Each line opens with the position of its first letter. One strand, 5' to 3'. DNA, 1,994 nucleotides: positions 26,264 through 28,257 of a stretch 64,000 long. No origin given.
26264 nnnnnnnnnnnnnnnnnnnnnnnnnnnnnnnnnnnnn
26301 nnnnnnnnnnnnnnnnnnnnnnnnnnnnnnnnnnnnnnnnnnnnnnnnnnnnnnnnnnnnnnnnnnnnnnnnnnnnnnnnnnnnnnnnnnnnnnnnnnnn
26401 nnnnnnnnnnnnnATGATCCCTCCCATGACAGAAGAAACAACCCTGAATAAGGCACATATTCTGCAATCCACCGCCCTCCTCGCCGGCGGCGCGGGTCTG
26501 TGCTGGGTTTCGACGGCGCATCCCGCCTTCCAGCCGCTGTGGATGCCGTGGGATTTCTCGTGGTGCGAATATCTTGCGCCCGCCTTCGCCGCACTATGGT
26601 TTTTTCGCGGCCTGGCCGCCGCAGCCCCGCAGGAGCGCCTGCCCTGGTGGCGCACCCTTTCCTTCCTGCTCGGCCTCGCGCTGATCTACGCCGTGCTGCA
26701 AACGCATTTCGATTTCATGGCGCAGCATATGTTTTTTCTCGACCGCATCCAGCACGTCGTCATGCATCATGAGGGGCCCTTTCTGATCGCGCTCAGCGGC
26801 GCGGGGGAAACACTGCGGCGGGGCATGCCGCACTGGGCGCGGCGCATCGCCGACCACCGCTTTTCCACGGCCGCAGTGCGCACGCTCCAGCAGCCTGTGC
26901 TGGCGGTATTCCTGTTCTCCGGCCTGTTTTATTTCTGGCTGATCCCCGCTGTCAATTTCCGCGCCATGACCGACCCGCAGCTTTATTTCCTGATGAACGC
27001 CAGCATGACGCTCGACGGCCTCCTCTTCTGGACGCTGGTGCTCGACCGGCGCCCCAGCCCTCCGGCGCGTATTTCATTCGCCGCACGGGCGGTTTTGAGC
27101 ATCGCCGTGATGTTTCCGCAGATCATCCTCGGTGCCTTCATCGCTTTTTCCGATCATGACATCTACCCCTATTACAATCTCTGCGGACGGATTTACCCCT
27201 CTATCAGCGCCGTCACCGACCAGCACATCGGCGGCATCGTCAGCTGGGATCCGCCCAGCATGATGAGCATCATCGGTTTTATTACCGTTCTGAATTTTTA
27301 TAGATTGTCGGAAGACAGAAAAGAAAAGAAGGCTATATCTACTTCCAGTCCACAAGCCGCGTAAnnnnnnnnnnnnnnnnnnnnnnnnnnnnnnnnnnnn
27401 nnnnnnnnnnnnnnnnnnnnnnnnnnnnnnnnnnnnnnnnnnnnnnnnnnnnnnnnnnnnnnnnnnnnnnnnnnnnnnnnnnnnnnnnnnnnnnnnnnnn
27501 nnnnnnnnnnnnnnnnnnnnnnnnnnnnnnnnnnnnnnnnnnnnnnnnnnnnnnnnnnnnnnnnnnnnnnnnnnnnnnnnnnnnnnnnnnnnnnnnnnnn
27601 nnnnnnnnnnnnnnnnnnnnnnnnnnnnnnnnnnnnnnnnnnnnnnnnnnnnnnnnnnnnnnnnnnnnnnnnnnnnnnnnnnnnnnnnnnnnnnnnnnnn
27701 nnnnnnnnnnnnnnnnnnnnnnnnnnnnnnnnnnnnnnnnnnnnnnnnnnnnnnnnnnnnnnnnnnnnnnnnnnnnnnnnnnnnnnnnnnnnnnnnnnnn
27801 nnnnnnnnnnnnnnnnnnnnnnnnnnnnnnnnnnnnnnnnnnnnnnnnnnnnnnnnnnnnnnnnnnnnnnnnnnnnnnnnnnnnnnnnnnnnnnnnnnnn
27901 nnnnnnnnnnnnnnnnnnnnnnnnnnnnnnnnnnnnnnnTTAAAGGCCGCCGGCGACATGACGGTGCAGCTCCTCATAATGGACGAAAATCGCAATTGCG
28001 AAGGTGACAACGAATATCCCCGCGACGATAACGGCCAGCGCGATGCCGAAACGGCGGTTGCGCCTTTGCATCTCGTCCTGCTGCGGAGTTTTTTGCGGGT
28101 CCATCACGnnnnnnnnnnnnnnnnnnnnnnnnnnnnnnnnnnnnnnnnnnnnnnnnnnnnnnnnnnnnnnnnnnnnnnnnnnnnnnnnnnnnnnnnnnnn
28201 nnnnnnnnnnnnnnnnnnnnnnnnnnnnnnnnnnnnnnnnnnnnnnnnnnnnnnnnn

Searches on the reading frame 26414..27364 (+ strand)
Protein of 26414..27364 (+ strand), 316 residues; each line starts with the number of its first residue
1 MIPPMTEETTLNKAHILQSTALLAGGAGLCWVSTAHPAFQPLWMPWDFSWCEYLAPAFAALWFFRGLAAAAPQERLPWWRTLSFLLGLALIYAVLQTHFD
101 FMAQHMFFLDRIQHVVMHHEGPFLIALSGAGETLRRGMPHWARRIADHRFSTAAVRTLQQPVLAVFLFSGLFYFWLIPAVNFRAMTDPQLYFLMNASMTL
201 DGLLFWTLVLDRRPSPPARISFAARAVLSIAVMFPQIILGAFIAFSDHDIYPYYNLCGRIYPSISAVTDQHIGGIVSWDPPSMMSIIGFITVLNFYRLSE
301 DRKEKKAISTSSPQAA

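Call 20: find_homologous_proteins(query=window:26414-27364:+)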
Query window:26414-27364:+ (316 aa): 680 proteins with E <= 0.001 among 8000 candidates; the best 120 are listed.
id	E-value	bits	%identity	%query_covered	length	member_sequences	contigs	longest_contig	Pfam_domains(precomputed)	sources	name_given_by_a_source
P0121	1.1e-212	723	100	100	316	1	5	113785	PF09678.16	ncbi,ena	-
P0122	9.2e-183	625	85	99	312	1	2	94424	PF09678.16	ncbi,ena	-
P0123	2.1e-181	620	85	100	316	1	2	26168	PF09678.16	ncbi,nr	ncbi:MAG: cytochrome c oxidase assembly protein [Alphaproteobacteria bacterium]|nr:cytochrome c oxid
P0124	7.2e-157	540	76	97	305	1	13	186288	PF09678.16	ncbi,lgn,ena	-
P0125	4.3e-123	429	62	97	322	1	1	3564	PF09678.16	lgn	-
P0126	1.2e-122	427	63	96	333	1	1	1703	PF09678.16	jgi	jgi:putative membrane protein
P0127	4.7e-122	425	64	92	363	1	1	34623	PF09678.16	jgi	jgi:putative membrane protein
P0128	1.2e-120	421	65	87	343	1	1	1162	PF09678.16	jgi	jgi:putative membrane protein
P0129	1.5e-119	417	64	91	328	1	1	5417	PF09678.16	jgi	jgi:putative membrane protein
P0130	1.9e-119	417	66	89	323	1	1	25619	PF09678.16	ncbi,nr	ncbi:MAG TPA: cytochrome c oxidase assembly protein [Stellaceae bacterium]|nr:cytochrome c oxidase a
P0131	6.6e-119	415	64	91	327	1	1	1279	PF09678.16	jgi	jgi:putative membrane protein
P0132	8.0e-119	415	63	92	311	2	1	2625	PF09678.16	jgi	jgi:putative membrane protein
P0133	1.0e-118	414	61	95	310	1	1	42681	PF09678.16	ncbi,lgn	-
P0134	1.5e-118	414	63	94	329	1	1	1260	PF09678.16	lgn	-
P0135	2.2e-118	413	60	97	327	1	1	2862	PF09678.16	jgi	jgi:putative membrane protein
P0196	3.0e-112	393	62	89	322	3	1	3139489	PF09678.16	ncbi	-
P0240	2.6e-109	383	59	91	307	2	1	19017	PF09678.16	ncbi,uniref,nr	ncbi:cytochrome c oxidase assembly protein [Mesorhizobium sanjuanii]|uniref:cytochrome c oxidase ass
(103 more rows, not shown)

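Call 21: find_encoding_contigs(protein=P0124, flank=6000, max_places=2)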
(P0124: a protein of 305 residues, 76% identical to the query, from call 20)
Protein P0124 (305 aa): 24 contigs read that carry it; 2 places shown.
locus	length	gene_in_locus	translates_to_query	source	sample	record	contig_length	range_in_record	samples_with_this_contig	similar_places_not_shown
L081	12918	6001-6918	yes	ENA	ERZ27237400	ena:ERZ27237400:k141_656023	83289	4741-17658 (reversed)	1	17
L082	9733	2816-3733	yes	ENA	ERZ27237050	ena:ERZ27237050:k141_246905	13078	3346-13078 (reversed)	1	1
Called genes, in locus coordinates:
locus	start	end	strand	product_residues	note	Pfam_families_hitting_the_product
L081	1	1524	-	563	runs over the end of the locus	PF17391:Urocanase_N, PF01175:Urocanase, PF17392:Urocanase_C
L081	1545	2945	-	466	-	PF00890:FAD_binding_2 (weak), PF01134:GIDA (faint), PF01262:AlaDh_PNT_C (faint), PF07992:Pyr_redox_2, PF12831:FAD_oxidored, PF13738:Pyr_redox_3, PF00070:Pyr_redox, PF02852:Pyr_redox_dim, +3 more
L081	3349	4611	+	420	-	-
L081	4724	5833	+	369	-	PF21088:MS_channel_1st (weak), PF00924:MS_channel_2nd, PF21082:MS_channel_3rd (weak)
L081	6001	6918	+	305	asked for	PF09678:Caa3_CtaG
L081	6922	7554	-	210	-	PF00578:AhpC-TSA, PF02630:SCO1-SenC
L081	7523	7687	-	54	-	PF09813:Coa3_cc (weak)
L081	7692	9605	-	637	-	PF00009:GTP_EFTU, PF01926:MMR_HSR1 (faint), PF03144:GTP_EFTU_D2 (faint), PF03193:RsgA_GTPase (faint), PF22594:GTP-eEF1A_C, PF01583:APS_kinase, PF13671:AAA_33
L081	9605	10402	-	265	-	PF01507:PAPS_reduct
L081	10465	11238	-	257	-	PF00459:Inositol_P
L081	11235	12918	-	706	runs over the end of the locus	PF25063:ARM_TT21_C, PF23914:TPR_CcmH_CycH, PF14559:TPR_19, PF13414:TPR_11, PF13414:TPR_11, PF13432:TPR_16, PF14559:TPR_19, PF00515:TPR_1, +27 more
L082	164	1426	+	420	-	-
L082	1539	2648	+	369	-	PF21088:MS_channel_1st (weak), PF00924:MS_channel_2nd, PF21082:MS_channel_3rd (weak)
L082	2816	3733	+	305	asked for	PF09678:Caa3_CtaG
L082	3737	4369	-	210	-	PF00578:AhpC-TSA, PF02630:SCO1-SenC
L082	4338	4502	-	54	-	PF09813:Coa3_cc (weak)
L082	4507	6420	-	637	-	PF00009:GTP_EFTU, PF01926:MMR_HSR1 (faint), PF03144:GTP_EFTU_D2 (faint), PF03193:RsgA_GTPase (faint), PF22594:GTP-eEF1A_C, PF01583:APS_kinase, PF13671:AAA_33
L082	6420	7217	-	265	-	PF01507:PAPS_reduct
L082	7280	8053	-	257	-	PF00459:Inositol_P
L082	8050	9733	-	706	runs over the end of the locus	PF25063:ARM_TT21_C, PF23914:TPR_CcmH_CycH, PF13414:TPR_11, PF13414:TPR_11, PF13432:TPR_16, PF14559:TPR_19, PF00515:TPR_1, PF07719:TPR_2, +27 more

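Call 22: find_encoding_contigs(protein=P0196, flank=6000, max_places=1)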
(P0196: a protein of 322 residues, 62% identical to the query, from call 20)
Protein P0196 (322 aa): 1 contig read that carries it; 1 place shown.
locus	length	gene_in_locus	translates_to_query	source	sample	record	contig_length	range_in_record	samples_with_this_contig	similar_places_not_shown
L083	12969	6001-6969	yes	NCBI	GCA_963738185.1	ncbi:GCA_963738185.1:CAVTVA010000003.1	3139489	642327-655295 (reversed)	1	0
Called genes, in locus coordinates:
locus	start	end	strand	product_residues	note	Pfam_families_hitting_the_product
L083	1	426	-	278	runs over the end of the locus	PF27522:YDMC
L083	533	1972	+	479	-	PF07992:Pyr_redox_2, PF13454:NAD_binding_9, PF13738:Pyr_redox_3, PF13434:Lys_Orn_oxgnase (weak)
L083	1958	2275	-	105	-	PF02452:PemK_toxin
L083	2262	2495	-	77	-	PF11455:MazE-like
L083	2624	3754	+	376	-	PF04909:Amidohydro_2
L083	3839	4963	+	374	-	PF01717:Meth_synt_2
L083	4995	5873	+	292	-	-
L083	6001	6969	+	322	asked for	PF09678:Caa3_CtaG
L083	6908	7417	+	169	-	PF04314:LpqE-like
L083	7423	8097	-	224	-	PF00578:AhpC-TSA (weak), PF02630:SCO1-SenC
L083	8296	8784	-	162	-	PF03779:SPW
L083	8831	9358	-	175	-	PF19698:DUF6197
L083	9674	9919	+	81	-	PF04226:Transgly_assoc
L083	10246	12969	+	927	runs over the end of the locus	PF00521:DNA_topoisoIV, PF03989:DNA_gyraseA_C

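Call 23: find_encoding_contigs(protein=P0240, flank=6000, max_places=1)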
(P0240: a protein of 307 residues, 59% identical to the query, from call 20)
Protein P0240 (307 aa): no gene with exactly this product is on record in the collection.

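Call 26: find_related_loci(query=A2, collection=metagenome_contigs, flank=8000)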
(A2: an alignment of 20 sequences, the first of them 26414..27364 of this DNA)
Query A2 (316 aa) in metagenome_contigs; peptide patterns used: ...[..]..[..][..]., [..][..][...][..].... (x = any residue, [..] = any of these).
600 stretches matched a pattern (row limit reached: there are more); 430 encode a relative of the query (tblastn E <= 1e-3); the best 80 are kept; 80 distinct loci.
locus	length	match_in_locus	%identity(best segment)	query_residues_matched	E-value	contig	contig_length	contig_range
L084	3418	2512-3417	61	4-302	3e-125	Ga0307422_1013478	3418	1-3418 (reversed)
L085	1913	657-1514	63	20-305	1e-126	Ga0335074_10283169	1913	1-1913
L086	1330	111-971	63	21-307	1e-127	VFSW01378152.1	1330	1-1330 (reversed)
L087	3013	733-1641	58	4-306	5e-120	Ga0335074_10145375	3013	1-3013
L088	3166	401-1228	63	31-306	5e-119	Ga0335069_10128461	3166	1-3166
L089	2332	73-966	61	4-301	2e-121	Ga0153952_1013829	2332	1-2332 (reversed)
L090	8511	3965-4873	59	4-306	3e-115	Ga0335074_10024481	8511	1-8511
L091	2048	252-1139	59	20-315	1e-120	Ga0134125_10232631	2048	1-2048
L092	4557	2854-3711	59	21-306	7e-115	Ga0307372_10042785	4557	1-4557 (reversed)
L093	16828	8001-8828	62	26-301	4e-113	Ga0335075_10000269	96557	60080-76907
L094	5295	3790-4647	59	21-306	2e-113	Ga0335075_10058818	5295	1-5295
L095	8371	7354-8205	61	20-303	6e-113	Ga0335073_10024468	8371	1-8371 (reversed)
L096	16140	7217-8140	56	2-306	3e-112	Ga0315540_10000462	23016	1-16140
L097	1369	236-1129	58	4-301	1e-121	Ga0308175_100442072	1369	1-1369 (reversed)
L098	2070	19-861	61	21-301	2e-118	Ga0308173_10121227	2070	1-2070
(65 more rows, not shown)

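Call 34: find_encoding_contigs(protein=P0121, flank=10000, max_places=3)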
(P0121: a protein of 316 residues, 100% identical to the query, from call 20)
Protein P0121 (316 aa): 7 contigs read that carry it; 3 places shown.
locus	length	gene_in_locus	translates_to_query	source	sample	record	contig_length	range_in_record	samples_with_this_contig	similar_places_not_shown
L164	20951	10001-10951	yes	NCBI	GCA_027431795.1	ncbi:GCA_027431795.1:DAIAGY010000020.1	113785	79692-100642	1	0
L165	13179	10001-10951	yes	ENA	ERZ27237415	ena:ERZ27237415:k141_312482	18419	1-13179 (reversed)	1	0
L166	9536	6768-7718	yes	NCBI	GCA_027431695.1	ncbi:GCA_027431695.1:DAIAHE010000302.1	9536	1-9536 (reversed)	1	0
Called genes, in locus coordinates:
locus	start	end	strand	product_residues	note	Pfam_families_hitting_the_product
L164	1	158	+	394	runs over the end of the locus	PF01979:Amidohydro_1, PF07969:Amidohydro_3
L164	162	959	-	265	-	PF05013:FGase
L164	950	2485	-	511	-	PF00221:Lyase_aromatic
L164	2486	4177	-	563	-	PF17391:Urocanase_N, PF01175:Urocanase, PF17392:Urocanase_C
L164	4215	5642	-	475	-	PF00890:FAD_binding_2, PF01134:GIDA (faint), PF07992:Pyr_redox_2, PF12831:FAD_oxidored, PF13450:NAD_binding_8 (weak), PF13738:Pyr_redox_3 (weak), PF00070:Pyr_redox, PF02852:Pyr_redox_dim, +1 more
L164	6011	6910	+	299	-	-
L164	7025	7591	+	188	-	PF11964:SpoIIAA-like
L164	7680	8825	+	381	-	PF21088:MS_channel_1st (weak), PF00924:MS_channel_2nd, PF21082:MS_channel_3rd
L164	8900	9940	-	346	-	PF14240:YHYH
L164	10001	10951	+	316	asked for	PF09678:Caa3_CtaG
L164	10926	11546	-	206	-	PF00578:AhpC-TSA, PF02630:SCO1-SenC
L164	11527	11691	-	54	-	-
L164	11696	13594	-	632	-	PF00009:GTP_EFTU, PF01926:MMR_HSR1 (faint), PF03193:RsgA_GTPase (faint), PF13191:AAA_16 (faint), PF03144:GTP_EFTU_D2 (weak), PF22594:GTP-eEF1A_C, PF01583:APS_kinase, PF13671:AAA_33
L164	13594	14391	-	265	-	PF01507:PAPS_reduct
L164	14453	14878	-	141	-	PF00459:Inositol_P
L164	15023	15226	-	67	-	-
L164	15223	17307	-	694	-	PF25063:ARM_TT21_C (weak), PF14559:TPR_19 (weak), PF13424:TPR_12, PF13432:TPR_16 (weak), PF21033:RMD1-3 (weak), PF13414:TPR_11, PF00515:TPR_1 (weak), PF13844:Glyco_transf_41, +11 more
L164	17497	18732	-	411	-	PF00669:Flagellin_N, PF00700:Flagellin_C (weak)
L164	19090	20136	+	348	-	-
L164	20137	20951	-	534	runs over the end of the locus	PF00083:Sugar_tr, PF07690:MFS_1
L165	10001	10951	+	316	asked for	PF09678:Caa3_CtaG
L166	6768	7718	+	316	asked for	PF09678:Caa3_CtaG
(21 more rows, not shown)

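Call 81: search_solved_structures(query=A2, max_evalue=0.1)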
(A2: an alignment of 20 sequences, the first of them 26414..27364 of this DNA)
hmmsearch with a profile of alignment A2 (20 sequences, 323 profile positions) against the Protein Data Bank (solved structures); distinct sequences matched with E-value up to 0.1: 0.

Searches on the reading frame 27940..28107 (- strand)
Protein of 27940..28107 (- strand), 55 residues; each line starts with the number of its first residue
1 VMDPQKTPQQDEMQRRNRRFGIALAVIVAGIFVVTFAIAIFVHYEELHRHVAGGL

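Call 3: search_protein_families(library=pfam, proteins=[window:27940-28107:-], max_evalue=0.01)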
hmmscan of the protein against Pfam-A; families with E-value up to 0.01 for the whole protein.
window:27940-28107:- (55 aa): 2 families
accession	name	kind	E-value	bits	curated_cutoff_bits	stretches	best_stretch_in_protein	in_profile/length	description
PF12216.13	m04gp34like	-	0.00096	19.3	25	1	8-51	216-258/267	Immune evasion protein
PF09813.14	Coa3_cc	-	0.0012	18.8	27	1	9-35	7-32/48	Cytochrome c oxidase assembly factor 3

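Call 4: search_protein_families(library=ncbifam, proteins=[window:27940-28107:-], max_evalue=0.01)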
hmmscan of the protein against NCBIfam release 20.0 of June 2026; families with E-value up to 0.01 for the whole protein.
window:27940-28107:- (55 aa): 0 families

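Call 47: find_homologous_proteins(query=window:27940-28104:-, max_evalue=0.01)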
Query window:27940-28104:- (54 aa): 3 proteins with E <= 0.01 among 3 candidates.
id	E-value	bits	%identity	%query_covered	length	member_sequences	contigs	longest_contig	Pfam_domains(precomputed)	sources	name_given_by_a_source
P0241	4.3e-28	112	100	100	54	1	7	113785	-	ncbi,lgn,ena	-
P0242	3.3e-23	97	85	100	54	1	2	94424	-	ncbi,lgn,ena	-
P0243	2.3e-14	69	67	96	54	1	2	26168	-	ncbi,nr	ncbi:MAG: hypothetical protein KGL10_03305 [Alphaproteobacteria bacterium]|nr:hypothetical protein [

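Call 56: search_protein_representatives(protein=window:27940-28104:-)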
Query: 54 residues. Proteins with E-value up to 0.001 (for the whole library): 3; up to 1e-10: 1; up to 1e-30: 0. The best 3 are listed.
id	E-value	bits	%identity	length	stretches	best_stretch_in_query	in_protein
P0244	2.9e-12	61.3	51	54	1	1-53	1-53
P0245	2.9e-04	36.5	46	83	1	10-48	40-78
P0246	4.1e-04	36.0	26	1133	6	1-39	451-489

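Call 60: search_protein_families(library=pfam, alignment_id=A6, max_evalue=0.05)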
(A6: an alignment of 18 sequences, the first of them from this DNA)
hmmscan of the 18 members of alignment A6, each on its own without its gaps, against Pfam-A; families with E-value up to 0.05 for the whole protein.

A. member 1, seq(54 aa): 3 families
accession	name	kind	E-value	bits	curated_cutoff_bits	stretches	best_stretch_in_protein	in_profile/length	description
PF12216.13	m04gp34like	-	0.00099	19.3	25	1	7-50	216-258/267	Immune evasion protein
PF09813.14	Coa3_cc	-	0.0012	18.9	27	1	8-34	7-32/48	Cytochrome c oxidase assembly factor 3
PF00122.25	E1-E2_ATPase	-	0.045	13.7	28.1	1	7-43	106-142/181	E1-E2 ATPase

B. families by the number of members that match (of 18 scanned): 13 families
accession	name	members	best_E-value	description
PF09813.14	Coa3_cc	6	1.5e-06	Cytochrome c oxidase assembly factor 3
PF19762.4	DUF6249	2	0.018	Domain of unknown function (DUF6249)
PF12216.13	m04gp34like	1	0.00099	Immune evasion protein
PF13055.11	DUF3917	1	0.0057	Protein of unknown function (DUF3917)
PF04881.20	Adeno_GP19K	1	0.0072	Adenovirus GP19K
PF14007.11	YtpI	1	0.014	YtpI-like protein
PF23396.1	DUF7103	1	0.015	Family of unknown function (DUF7103)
PF06024.17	Orf78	1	0.018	Orf78 (ac78)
PF07332.16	Phage_holin_3_6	1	0.026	Putative Actinobacterial Holin-X, holin superfamily III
PF01034.25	Syndecan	1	0.027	Syndecan domain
PF19862.4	DUF6336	1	0.035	Family of unknown function (DUF6336)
PF10856.13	DUF2678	1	0.04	Protein of unknown function (DUF2678)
PF00122.25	E1-E2_ATPase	1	0.045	E1-E2 ATPase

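Call 80: search_solved_structures(query=A6, max_evalue=10, show_alignments=2)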
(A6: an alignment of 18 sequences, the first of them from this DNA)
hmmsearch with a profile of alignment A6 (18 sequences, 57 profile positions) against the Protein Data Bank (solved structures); distinct sequences matched with E-value up to 10: 2.
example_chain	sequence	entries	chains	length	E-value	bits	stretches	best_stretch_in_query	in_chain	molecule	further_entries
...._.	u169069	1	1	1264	0.072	15.9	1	23-50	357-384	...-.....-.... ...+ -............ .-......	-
5cwq_A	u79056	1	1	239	0.86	12.4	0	22-38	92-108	Designed helical repeat protein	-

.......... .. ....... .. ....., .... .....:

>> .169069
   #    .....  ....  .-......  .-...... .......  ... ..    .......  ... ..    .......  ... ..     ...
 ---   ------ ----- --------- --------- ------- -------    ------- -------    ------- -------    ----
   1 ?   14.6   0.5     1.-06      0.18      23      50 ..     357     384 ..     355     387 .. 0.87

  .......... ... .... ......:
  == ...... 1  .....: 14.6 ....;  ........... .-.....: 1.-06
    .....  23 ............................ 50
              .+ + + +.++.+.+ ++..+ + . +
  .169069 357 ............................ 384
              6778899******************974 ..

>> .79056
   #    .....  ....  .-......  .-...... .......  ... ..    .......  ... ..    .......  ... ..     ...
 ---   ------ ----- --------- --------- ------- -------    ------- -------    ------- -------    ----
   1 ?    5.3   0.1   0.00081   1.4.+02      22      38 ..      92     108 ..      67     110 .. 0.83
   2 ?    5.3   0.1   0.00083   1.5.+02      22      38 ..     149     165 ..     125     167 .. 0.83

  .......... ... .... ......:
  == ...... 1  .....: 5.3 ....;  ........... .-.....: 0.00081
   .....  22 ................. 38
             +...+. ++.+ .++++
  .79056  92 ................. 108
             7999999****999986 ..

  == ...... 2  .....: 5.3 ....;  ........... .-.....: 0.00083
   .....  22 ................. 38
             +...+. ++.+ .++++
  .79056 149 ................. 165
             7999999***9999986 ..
